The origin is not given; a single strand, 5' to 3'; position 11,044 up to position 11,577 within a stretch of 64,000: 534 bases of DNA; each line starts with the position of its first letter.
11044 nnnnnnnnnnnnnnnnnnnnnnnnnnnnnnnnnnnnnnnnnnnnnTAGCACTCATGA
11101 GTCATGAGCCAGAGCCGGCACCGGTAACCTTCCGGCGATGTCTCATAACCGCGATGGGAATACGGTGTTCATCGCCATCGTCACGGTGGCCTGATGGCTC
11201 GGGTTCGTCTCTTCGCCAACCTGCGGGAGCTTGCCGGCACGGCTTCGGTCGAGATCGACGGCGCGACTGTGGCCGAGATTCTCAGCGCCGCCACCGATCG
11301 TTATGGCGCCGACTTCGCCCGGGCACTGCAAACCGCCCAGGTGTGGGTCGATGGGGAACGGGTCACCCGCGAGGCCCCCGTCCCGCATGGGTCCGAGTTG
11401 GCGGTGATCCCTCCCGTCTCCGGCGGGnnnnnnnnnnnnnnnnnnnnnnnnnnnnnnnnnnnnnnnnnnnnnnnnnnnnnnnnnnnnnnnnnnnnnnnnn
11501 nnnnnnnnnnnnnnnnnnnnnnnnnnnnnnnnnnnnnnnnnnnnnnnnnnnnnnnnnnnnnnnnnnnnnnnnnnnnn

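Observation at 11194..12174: MoaD/ThiS-type sulfur-carrier domain fused to a membrane protein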

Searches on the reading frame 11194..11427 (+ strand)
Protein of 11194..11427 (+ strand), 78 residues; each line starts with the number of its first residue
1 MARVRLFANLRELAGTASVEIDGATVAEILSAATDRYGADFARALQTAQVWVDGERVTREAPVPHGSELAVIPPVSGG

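Call 71: search_protein_families(library=ncbifam, proteins=[window:11194-11427:+], max_evalue=0.001)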
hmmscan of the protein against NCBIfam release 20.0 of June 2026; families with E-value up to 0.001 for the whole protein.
window:11194-11427:+ (78 aa): 4 families
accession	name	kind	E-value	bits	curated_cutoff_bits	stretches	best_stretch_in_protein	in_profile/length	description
TIGR01682.1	moaD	equivalog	5.3e-14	52.8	66.15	1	3-78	2-80/80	molybdopterin converting factor subunit 1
TIGR01687.1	moaD_arch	subfamily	4.4e-13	49.5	49.5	1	3-78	2-88/88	MoaD family protein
NF041918.1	SAMP1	equivalog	3.5e-12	46.7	60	1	3-78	2-91/91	ubiquitin-like small modifier protein 1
NF008347.0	PRK11130.1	equivalog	4.9e-06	27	94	1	1-78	1-81/81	molybdopterin synthase sulfur carrier subunit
